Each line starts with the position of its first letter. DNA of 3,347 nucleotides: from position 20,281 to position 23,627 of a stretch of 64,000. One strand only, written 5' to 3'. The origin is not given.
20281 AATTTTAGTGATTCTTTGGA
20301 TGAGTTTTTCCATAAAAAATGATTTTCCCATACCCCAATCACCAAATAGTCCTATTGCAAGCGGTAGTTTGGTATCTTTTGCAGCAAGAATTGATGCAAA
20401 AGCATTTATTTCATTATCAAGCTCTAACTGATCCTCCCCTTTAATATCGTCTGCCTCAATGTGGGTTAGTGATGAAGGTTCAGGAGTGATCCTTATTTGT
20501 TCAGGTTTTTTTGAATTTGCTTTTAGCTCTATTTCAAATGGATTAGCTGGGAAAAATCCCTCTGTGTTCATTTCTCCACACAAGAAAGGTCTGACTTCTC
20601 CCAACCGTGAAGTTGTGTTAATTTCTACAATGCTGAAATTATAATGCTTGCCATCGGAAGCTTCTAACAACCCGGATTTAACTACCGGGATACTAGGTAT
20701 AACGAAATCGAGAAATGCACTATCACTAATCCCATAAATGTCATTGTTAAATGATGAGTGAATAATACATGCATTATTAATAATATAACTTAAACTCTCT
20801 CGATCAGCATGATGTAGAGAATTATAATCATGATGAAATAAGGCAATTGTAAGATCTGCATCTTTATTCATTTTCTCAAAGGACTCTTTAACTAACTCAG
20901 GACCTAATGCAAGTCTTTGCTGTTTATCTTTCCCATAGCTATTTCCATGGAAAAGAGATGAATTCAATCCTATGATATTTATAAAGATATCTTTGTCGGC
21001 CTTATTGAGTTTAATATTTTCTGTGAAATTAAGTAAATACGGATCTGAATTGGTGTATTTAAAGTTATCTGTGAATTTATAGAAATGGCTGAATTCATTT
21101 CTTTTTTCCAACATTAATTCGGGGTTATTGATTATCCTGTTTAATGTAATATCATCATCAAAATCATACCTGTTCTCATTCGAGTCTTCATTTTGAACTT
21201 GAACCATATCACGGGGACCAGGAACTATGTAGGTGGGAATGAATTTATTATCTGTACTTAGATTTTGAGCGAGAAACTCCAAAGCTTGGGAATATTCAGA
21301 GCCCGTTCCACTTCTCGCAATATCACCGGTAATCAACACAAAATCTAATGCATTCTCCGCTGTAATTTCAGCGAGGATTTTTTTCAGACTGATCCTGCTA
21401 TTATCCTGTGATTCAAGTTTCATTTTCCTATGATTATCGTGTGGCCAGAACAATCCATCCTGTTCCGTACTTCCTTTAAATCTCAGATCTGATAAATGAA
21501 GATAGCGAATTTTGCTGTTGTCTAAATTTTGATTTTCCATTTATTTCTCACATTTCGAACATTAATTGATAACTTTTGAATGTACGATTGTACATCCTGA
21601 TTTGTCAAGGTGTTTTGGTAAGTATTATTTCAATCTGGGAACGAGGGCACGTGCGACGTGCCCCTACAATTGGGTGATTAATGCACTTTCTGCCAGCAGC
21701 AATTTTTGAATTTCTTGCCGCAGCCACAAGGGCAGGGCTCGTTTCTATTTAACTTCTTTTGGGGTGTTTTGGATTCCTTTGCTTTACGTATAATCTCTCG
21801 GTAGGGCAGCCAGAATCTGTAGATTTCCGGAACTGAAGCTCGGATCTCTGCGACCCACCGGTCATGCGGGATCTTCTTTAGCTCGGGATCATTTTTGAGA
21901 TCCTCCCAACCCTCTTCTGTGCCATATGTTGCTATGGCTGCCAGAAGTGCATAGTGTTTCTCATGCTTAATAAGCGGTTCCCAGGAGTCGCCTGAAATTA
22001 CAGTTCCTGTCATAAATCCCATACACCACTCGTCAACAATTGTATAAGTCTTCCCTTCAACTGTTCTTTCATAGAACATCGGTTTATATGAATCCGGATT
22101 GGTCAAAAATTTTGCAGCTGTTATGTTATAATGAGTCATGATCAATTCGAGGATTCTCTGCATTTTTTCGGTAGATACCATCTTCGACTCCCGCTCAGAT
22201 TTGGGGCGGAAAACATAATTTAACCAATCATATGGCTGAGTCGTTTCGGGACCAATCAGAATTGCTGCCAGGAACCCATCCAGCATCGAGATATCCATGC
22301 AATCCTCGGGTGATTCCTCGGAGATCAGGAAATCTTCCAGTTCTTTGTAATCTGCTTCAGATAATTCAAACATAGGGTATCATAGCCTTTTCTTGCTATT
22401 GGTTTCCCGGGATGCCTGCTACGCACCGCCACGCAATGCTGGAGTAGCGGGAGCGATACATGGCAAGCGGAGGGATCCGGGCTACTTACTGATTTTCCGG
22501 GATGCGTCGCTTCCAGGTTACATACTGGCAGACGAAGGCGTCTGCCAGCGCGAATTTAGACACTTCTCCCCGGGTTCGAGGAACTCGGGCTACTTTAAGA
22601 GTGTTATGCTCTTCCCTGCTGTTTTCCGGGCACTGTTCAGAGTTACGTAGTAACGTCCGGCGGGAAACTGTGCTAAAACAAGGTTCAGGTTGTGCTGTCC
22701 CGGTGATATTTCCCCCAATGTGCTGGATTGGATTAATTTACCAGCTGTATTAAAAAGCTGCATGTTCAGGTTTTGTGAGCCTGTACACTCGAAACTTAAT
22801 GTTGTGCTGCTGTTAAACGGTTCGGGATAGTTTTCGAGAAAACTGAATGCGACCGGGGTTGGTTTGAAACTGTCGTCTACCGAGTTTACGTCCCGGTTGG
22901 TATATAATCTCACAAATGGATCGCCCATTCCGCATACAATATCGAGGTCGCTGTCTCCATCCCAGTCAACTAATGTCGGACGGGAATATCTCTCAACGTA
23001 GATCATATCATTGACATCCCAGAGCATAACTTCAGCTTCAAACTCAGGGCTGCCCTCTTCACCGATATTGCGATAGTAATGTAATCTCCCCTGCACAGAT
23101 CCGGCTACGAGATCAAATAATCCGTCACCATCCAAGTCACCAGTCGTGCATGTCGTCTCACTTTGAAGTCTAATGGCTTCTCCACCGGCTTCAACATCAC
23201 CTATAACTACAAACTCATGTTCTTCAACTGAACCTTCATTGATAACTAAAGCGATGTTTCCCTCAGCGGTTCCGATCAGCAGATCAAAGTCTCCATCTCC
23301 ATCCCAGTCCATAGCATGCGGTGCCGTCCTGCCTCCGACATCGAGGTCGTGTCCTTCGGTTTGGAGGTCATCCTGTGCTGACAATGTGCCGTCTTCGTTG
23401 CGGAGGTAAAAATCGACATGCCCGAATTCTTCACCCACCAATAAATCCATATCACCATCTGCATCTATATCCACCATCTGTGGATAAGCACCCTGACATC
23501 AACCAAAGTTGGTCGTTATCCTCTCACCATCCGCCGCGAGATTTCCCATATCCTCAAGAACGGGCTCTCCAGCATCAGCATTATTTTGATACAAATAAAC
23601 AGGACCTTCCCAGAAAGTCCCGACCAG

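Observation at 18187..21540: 1117-aa phosphoesterase-like / KAP transmembrane NTPase fusion: candidate single-gene conflict system with an apparently degenerate effector domain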

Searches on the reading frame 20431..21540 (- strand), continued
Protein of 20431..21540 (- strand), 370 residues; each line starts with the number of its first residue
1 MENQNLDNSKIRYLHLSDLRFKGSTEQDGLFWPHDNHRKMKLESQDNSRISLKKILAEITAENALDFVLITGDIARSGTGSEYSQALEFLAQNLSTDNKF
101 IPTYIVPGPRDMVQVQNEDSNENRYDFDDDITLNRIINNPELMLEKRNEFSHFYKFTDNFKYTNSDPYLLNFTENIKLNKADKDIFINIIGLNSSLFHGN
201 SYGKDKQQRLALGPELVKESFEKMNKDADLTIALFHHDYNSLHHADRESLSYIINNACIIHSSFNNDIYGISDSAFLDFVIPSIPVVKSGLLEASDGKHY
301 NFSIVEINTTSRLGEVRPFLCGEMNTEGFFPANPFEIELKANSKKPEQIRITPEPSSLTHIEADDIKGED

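Call 72: search_protein_families(library=pfam, proteins=[P0246, P0128, P0130, P0140, P0178, P0184, P0121, P0126], max_evalue=0.001)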
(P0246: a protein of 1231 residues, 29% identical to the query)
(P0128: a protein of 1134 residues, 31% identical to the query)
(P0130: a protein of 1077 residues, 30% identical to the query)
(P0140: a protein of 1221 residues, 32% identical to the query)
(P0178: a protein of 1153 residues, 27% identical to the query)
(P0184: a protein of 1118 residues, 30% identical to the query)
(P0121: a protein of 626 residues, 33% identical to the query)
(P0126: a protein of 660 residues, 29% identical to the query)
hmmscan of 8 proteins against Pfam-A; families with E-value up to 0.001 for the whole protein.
P0246 (1231 aa): 6 families
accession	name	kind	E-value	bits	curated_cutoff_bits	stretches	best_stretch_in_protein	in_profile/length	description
PF13676.11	TIR_2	-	3.7e-20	73.1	28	1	328-445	1-110/122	TIR domain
PF01582.25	TIR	-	1.3e-07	32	21.3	1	326-427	2-97/179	TIR domain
PF13191.12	AAA_16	-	2.4e-05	25.3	32.6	1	498-626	2-146/167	AAA ATPase domain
PF05729.18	NACHT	-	2.4e-05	24.7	26.7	1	534-665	10-129/167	NACHT domain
PF00149.33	Metallophos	-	3.5e-05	24.7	21.5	1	1-93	1-72/191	Calcineurin-like phosphoesterase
PF00931.28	NB-ARC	-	0.00042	20.1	23.5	0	525-619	19-107/248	NB-ARC domain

P0128 (1134 aa): 3 families
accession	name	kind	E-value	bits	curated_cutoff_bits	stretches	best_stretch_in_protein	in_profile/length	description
PF00149.33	Metallophos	-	1.3e-10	42.5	21.5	1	4-254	2-190/191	Calcineurin-like phosphoesterase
PF00931.28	NB-ARC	-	7.8e-09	35.6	23.5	1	398-622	15-222/248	NB-ARC domain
PF13401.12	AAA_22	-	8.2e-05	23.4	27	1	400-504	4-99/130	AAA domain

P0130 (1077 aa): 9 families
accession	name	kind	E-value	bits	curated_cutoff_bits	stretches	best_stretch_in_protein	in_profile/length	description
PF03781.23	FGE-sulfatase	-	1.1e-31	110.9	23.3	1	858-1072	23-255/255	Sulfatase-modifying factor enzyme 1-like domain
PF00149.33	Metallophos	-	2.2e-14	54.8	21.5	1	4-251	2-190/191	Calcineurin-like phosphoesterase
PF05729.18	NACHT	-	1.5e-12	48.1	26.7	1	407-567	3-165/167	NACHT domain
PF00931.28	NB-ARC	-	4.4e-05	23.3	23.5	1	405-585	19-188/248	NB-ARC domain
PF20720.3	nSTAND3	-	6e-05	23.2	27.2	1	397-438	10-52/155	Novel STAND NTPase 3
PF24883.2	NPHP3_N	-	7.3e-05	23.4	24.8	0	404-430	22-48/164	Nephrocystin 3, N-terminal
PF25199.1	nSTAND_NTPase5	-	8e-05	22.9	34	1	406-429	43-66/145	Novel STAND NTPase 5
PF12850.12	Metallophos_2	-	0.00012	22.5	27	0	215-288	83-152/154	Calcineurin-like phosphoesterase superfamily domain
PF13481.12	AAA_25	-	0.00071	19.7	27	0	397-436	26-65/195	AAA domain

P0140 (1221 aa): 4 families
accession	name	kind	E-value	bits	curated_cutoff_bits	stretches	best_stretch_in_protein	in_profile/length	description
PF03781.23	FGE-sulfatase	-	2.3e-42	145.9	23.3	1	893-1082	4-197/255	Sulfatase-modifying factor enzyme 1-like domain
PF00149.33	Metallophos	-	4.2e-14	53.9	21.5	1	3-255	1-190/191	Calcineurin-like phosphoesterase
PF05729.18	NACHT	-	5.4e-09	36.5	26.7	1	523-597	80-164/167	NACHT domain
PF24883.2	NPHP3_N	-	0.0006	20.5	24.8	0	505-566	104-164/164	Nephrocystin 3, N-terminal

P0178 (1153 aa): 5 families
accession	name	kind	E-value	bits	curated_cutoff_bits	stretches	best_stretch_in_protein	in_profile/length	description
PF24406.1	nSTAND_NTPase4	-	8.5e-12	45.4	27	1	753-807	3-58/58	Novel STAND NTPase 4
PF00149.33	Metallophos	-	1e-10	42.8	21.5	1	14-233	17-191/191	Calcineurin-like phosphoesterase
PF01637.24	ATPase_2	-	9.7e-05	22.7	33.2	0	491-524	16-50/225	ATPase domain predominantly from Archaea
PF13401.12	AAA_22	-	0.00032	21.4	27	0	498-583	9-102/130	AAA domain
PF12850.12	Metallophos_2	-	0.00039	20.9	27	0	197-269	77-151/154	Calcineurin-like phosphoesterase superfamily domain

P0184 (1118 aa): 5 families
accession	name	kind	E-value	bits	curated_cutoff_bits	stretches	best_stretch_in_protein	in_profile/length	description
PF00149.33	Metallophos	-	1.7e-15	58.4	21.5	1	7-244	4-191/191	Calcineurin-like phosphoesterase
PF13424.12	TPR_12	-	1.9e-08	34.8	30.1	0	1021-1088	5-74/77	Tetratricopeptide repeat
PF13181.12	TPR_8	-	2.4e-08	34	25.7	0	1020-1050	2-32/34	Tetratricopeptide repeat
PF00515.34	TPR_1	-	9.9e-05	22.4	27.8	0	851-869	3-21/34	Tetratricopeptide repeat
PF07719.23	TPR_2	-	0.00025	21.3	27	0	1020-1049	2-31/34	Tetratricopeptide repeat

P0121 (626 aa): 2 families
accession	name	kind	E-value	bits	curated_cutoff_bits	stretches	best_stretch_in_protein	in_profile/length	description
PF00149.33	Metallophos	-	1.9e-13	51.7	21.5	1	3-255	1-191/191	Calcineurin-like phosphoesterase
PF12850.12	Metallophos_2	-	2.9e-05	24.6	27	0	219-290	84-151/154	Calcineurin-like phosphoesterase superfamily domain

P0126 (660 aa): 2 families
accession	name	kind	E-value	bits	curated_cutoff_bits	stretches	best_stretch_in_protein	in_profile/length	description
PF00149.33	Metallophos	-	3.1e-14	54.3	21.5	1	4-253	2-191/191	Calcineurin-like phosphoesterase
PF12850.12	Metallophos_2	-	0.00075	20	27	0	214-289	81-152/154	Calcineurin-like phosphoesterase superfamily domain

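Call 95: fold_search(model_id=the predicted structure, library=viral)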
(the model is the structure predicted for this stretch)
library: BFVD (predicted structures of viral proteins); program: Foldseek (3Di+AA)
matches with E <= 10: 652; with E <= 0.001: 16
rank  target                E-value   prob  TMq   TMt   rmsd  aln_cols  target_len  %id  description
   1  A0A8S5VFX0            1.5e-07  1.00  0.44  0.22  10.0       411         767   10  Metallophosphatase domain protein [Siphoviridae sp. ctNHj22]
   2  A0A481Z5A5            2.5e-07  1.00  0.38  0.18  15.7       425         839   14  5'-nucleotidase [Pithovirus LCPAC102]
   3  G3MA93                3.0e-07  1.00  0.48  0.21   9.2       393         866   12  Gp352 [Bacillus phage G]
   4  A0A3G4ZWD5            6.6e-07  1.00  0.53  0.44   8.1       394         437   11  Uncharacterized protein [Faunusvirus sp.]
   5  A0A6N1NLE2            8.4e-07  1.00  0.42  0.42  10.6       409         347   11  Calcineurin-like phosphoesterase domain-containing protein [Tupanvirus soda lake]
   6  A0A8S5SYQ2            1.7e-06  1.00  0.45  0.27   9.6       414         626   10  Metallophosphatase domain protein [Siphoviridae sp. ctDIL13]
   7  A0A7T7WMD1            3.2e-06  1.00  0.32  0.29  14.0       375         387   12  Non-structural protein [Soybean thrips-associated tospovirus 1]
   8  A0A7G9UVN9            4.1e-06  1.00  0.44  0.26   8.5       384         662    8  (no name in the UniProt tables at hand)
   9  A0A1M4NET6            6.6e-06  1.00  0.50  0.35   7.7       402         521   12  Virion protein with calcineurin-like phosphoesterase domain [Enterococcus phage Idefix]
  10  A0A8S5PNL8            1.0e-05  1.00  0.46  0.30   8.7       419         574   12  Metallophosphatase domain protein [Siphoviridae sp. ct8NQ14]
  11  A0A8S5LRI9            2.0e-05  1.00  0.42  0.27  10.6       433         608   10  Metallophosphatase domain protein [Myoviridae sp. ctSGr1]
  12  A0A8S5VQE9            4.1e-05  1.00  0.45  0.18   9.0       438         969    9  (no name in the UniProt tables at hand)
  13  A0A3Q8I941            8.5e-05  1.00  0.41  0.19   8.3       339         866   12  (no name in the UniProt tables at hand)
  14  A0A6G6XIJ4            1.7e-04  1.00  0.40  0.19   9.0       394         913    9  (no name in the UniProt tables at hand)
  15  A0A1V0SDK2            3.6e-04  1.00  0.33  0.37   6.8       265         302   13  Calcineurin-like phosphoesterase [Indivirus ILV1]
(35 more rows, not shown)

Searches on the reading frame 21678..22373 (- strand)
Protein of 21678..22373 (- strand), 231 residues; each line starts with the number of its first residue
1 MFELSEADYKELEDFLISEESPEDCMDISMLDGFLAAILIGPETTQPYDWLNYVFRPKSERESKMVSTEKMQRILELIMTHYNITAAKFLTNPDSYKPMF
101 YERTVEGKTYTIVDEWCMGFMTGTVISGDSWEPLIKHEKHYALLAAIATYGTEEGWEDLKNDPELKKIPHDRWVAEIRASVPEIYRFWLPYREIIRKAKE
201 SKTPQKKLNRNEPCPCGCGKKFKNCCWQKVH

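Call 6: search_protein_families(library=pfam, proteins=[window:21678-22373:-], max_evalue=1)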
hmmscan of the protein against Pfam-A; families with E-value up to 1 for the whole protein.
window:21678-22373:- (231 aa): 6 families
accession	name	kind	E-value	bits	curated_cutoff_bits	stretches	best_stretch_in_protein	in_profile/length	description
PF03695.18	UPF0149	-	4.2e-32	112.2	25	1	11-189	2-180/181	Uncharacterised protein family (UPF0149)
PF02810.21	SEC-C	-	1e-05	25.7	20.4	1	210-227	1-18/19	SEC-C motif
PF03556.21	Cullin_binding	-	0.071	14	27.9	1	51-156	23-108/118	Cullin binding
PF13798.11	PCYCGC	-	0.12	12.7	25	1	174-220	33-79/153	Protein of unknown function with PCYCGC motif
PF23588.3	HTH_CHD1_Hrp3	-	0.16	12.4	27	1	140-166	26-51/83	ATP-dependent helicase CHD1-2/hrp3 HTH domain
PF15793.11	SHLD2_C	-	0.22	11.4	27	1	47-86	104-143/166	Shieldin complex subunit 2, C-terminal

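Call 7: search_protein_families(library=padloc, proteins=[window:21678-22373:-], max_evalue=1)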
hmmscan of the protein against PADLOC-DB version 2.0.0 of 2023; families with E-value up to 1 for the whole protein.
window:21678-22373:- (231 aa): 7 families
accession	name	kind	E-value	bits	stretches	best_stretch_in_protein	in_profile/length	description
PDLC04917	PDC-S12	-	4.5e-53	178.3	1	3-227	5-217/218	-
PDLC00833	E1-E2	-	7.9e-06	23.5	1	197-230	161-194/222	E1-E2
PDLC00872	E2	-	1e-05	23.1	1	202-230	162-190/216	E2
PDLC00865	E2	-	0.00039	17.9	1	205-230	167-192/219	E2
PDLC00859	E2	-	0.0025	15.4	1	191-228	156-193/221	E2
PDLC00861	E2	-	0.019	12.5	1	207-230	175-198/232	E2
PDLC00871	E2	-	0.73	7.5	0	209-229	171-191/241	E2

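Call 8: search_protein_families(library=ncbifam, proteins=[window:21678-22373:-], max_evalue=1)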
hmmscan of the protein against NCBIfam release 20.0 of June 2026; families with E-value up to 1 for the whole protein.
window:21678-22373:- (231 aa): 9 families
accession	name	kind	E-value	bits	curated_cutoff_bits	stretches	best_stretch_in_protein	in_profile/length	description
NF007704.0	PRK10396.1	equivalog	3.4e-45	154.7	149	1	4-227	6-220/221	hypothetical protein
TIGR02292.1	ygfB_yecA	subfamily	3.5e-38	131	33.8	1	9-188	2-179/179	UPF0149 family protein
TIGR04102.1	SWIM_PBPRA1643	hypoth_equivalog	1.7e-08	34.8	68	1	195-226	76-107/108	PBPRA1643 family SWIM/SEC-C metal-binding motif protein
NF004088.0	PRK05590.1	equivalog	9.4e-08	32.6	140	1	192-227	127-164/166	hypothetical protein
NF002592.0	PRK02250.1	equivalog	5.8e-05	23.3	158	1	204-226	144-166/167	hypothetical protein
NF002449.0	PRK01617.1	equivalog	6e-05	23.5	141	1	205-227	131-153/154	hypothetical protein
NF001213.0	PRK00183.1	equivalog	0.00023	21.2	158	1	204-228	130-154/157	hypothetical protein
NF002486.0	PRK01752.1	equivalog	0.17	11.8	120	1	209-227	136-154/157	YchJ family protein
NF003262.0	PRK04233.1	equivalog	0.37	10.9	204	1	210-227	6-23/129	hypothetical protein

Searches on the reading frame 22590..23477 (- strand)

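Call 6: search_protein_families(library=pfam, proteins=[window:22590-23477:-], max_evalue=1)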
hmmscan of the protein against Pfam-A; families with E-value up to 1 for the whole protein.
window:22590-23477:- (295 aa): 7 families
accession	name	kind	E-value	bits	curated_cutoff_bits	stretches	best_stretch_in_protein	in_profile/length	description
PF13517.12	FG-GAP_3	-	3.9e-17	63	26.9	3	3-68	1-61/61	FG-GAP-like repeat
PF01839.29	FG-GAP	-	2.1e-08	34.3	22.1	3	112-127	7-22/37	FG-GAP repeat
PF18962.6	Por_Secre_tail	-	1.5e-06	28.8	27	1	217-287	2-69/75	Secretion system C-terminal sorting domain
PF14783.12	BBS2_Mid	-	7e-05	23.3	27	0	56-86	5-35/108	Ciliary BBSome complex subunit 2, middle region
PF13860.13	FlgD_ig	-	0.00013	22.3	27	1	232-283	20-76/79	FlgD Ig-like domain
PF20009.4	GEVED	-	0.011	17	24.4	1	56-112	6-60/78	GEVED domain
PF23743.1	Beta-prop_BBS7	-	0.096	12.4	27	0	2-32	227-257/299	BBS7 beta-propeller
